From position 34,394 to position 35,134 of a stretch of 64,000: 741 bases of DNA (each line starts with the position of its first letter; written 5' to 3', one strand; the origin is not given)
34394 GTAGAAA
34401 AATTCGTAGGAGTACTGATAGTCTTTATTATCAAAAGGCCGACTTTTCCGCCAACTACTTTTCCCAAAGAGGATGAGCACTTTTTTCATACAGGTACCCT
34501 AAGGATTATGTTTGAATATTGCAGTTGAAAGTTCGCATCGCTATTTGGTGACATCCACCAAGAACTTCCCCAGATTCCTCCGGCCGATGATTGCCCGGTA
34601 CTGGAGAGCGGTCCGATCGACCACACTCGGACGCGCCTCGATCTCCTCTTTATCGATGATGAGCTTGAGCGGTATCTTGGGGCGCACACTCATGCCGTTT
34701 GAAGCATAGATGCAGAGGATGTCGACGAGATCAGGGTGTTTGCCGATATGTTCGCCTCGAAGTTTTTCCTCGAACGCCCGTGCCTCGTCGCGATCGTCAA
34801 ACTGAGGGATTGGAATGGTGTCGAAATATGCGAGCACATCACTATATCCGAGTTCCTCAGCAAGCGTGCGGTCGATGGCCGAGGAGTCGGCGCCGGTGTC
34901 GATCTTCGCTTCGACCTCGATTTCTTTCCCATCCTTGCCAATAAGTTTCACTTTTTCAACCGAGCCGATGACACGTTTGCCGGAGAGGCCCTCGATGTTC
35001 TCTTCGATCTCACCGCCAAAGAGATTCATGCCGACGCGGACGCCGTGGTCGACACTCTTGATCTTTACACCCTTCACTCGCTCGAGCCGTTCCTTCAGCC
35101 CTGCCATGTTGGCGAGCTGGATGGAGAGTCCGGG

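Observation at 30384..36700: Extended ATP-grasp peptide-modification cassette with a ligase-retropepsin fusion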

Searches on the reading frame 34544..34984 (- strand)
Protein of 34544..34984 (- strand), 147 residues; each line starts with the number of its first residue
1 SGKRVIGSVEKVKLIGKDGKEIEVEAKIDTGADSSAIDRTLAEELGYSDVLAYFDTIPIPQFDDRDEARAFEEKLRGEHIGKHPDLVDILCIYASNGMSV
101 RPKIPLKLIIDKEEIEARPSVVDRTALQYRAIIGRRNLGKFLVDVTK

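Call 24: search_solved_structures(query=window:34544-34981:-, max_evalue=10, show_alignments=3)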
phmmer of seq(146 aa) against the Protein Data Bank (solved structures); distinct sequences matched with E-value up to 10: 4.
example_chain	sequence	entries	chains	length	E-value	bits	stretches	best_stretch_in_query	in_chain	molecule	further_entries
9g58_A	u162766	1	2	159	0.033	17.5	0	15-37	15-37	Putative ATP-dependent zinc protease domain-containing protein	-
2j4b_A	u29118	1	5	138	0.34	14.3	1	51-93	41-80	TRANSCRIPTION INITIATION FACTOR TFIID SUBUNIT 72/90-100 KDA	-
9g59_A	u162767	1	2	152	0.57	13.6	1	23-144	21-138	Putative ATP-dependent zinc protease domain-containing protein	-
2v5q_C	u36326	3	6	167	0.78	13.1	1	14-116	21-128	DESIGN ANKYRIN REPEAT PROTEIN | DESIGNED ANKYRIN REPEAT PROTEIN (DARPIN), variant 3H10 | DESIGNED ANKYRIN REPEAT PROTEIN 3H10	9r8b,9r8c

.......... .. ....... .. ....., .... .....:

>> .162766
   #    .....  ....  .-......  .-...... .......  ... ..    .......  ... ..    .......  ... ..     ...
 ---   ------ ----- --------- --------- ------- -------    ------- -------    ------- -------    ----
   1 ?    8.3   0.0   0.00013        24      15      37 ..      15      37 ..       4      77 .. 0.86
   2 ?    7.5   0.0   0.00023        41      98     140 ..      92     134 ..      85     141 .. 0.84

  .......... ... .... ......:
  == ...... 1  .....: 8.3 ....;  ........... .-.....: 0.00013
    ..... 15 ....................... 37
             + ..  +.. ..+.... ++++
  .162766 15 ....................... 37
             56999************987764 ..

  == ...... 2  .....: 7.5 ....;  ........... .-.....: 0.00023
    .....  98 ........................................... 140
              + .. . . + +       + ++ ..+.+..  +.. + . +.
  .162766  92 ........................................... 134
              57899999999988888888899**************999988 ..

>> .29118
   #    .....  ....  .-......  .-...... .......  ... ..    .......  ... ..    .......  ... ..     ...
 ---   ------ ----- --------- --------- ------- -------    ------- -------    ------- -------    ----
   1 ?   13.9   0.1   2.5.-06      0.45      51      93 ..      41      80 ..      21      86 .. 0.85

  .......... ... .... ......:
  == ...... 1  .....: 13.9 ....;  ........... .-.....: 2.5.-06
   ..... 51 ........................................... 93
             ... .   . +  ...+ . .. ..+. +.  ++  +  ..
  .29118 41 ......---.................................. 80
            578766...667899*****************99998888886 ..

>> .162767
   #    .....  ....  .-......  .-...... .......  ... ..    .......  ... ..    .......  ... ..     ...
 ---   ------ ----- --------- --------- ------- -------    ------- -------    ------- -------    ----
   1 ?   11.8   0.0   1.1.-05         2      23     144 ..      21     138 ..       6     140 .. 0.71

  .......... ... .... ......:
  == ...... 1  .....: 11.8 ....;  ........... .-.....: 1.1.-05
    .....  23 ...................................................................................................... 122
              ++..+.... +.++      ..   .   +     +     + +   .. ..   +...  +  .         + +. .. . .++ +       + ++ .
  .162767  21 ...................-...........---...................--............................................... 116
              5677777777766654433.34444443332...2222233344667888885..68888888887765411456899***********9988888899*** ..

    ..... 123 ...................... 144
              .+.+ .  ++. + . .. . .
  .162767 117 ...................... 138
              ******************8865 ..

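Call 42: search_solved_structures(query=A3, max_evalue=1, show_alignments=2)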
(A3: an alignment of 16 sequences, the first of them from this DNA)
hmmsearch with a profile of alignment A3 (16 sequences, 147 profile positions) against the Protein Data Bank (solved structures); distinct sequences matched with E-value up to 1: 7.
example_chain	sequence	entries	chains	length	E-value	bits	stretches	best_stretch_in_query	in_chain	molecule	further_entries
9g58_A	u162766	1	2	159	4.1e-07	33.2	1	18-141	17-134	Putative ATP-dependent zinc protease domain-containing protein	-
9g59_A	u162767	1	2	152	2.5e-06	30.6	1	98-145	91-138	Putative ATP-dependent zinc protease domain-containing protein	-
2pma_A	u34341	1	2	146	0.0014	21.7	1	5-38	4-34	Uncharacterized protein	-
2i1a_A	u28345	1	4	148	0.37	13.8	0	23-52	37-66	DNA damage-inducible protein DDI1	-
4z2z_A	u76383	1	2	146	0.39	13.8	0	23-52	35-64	DNA damage-inducible protein 1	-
6sa8_A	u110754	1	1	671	0.55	13.3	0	39-87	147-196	ring-like DARPin-Armadillo fusion H83_D01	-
6sa7_A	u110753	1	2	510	0.57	13.2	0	39-87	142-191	DARPin-Armadillo fusion C8long83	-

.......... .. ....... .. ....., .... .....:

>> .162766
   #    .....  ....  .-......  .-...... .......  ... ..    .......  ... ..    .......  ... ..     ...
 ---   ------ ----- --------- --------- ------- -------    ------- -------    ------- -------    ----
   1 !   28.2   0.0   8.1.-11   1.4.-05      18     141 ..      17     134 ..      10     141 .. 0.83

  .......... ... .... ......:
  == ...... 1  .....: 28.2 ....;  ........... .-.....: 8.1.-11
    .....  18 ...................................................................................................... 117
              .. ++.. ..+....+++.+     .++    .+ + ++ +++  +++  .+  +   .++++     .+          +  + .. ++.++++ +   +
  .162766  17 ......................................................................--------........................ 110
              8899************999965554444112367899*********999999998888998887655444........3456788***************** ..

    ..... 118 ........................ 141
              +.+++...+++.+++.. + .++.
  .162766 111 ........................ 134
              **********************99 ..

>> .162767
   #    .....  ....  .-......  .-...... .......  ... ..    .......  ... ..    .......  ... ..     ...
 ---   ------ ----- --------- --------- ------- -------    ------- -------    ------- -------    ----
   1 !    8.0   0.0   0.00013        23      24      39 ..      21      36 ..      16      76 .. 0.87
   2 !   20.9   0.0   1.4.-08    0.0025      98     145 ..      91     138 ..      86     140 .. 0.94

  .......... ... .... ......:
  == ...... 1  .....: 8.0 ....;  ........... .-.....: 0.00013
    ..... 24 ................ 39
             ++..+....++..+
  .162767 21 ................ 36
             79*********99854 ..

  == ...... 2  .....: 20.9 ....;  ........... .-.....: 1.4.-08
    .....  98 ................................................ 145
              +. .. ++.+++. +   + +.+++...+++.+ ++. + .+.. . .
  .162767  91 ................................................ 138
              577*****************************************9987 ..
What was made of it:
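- On PF05618 RimB/RloA retropepsin-like peptidases: The profile hits RloA structure 9G58 at E = 4.1e-7 (call 42).
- Tried and rejected: A domain profile was needed (call 42).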

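Call 43: search_protein_families(library=pfam, alignment_id=A3, max_evalue=0.01)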
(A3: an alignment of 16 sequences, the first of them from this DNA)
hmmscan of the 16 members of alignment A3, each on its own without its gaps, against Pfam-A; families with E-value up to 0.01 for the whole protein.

A. member 1, seq(147 aa): 3 families
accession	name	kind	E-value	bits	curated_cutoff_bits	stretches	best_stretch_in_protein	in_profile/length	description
PF05618.17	Zn_protease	-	5.5e-07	30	27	1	86-145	67-127/138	Putative ATP-dependent zinc protease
PF13650.11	Asp_protease_2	-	0.00018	22.6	24.3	1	22-48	8-34/90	Aspartyl protease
PF13975.11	gag-asp_proteas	-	0.0047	17.9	28.2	1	23-48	9-34/92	gag-polyprotein putative aspartyl protease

B. families by the number of members that match (of 16 scanned): 4 families
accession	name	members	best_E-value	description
PF05618.17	Zn_protease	16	2.8e-11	Putative ATP-dependent zinc protease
PF13650.11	Asp_protease_2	16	1.4e-05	Aspartyl protease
PF13975.11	gag-asp_proteas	11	0.0002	gag-polyprotein putative aspartyl protease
PF00077.25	RVP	1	0.0049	Retroviral aspartyl protease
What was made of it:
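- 34544..34981 (-): Retropepsin-like aspartic protease domain of the fusion (residues about 323-468), motifs DTGAD and IIGRRN. The isolated domain scores 30 bits on PF05618 (cutoff 27), and 16/16 homologs match (call 43).
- On PF05618 RimB/RloA retropepsin-like peptidases: The isolated domain scores 30 bits against a cutoff of 27, and 16/16 homologs match with a best E of 2.8e-11 (call 43).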

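Call 60: search_protein_representatives(protein=window:34544-34984:-)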
Query: 147 residues. Proteins with E-value up to 0.001 (for the whole library): 292; up to 1e-10: 66; up to 1e-30: 4. The best 150 are listed.
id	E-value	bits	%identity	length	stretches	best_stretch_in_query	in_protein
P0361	1.1e-80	284.8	99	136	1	12-147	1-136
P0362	7.8e-43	162.2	50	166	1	1-147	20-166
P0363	3.8e-34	134.1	48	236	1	1-147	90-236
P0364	5.8e-33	130.2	47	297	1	1-147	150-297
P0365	2.6e-29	118.4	42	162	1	1-145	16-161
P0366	1.7e-24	102.8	40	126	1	23-147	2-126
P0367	2.4e-23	99.0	46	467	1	4-146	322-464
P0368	4.4e-22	94.9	40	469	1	1-146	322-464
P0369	1.4e-21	93.4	39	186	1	1-147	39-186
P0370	1.7e-21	93.1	40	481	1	1-146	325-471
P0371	2.9e-21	92.3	36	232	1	2-147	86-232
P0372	4.7e-21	91.6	36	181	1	4-143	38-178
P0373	1.6e-20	89.9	41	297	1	1-147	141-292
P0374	1.9e-20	89.6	36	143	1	6-146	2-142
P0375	4.1e-20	88.6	38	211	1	1-147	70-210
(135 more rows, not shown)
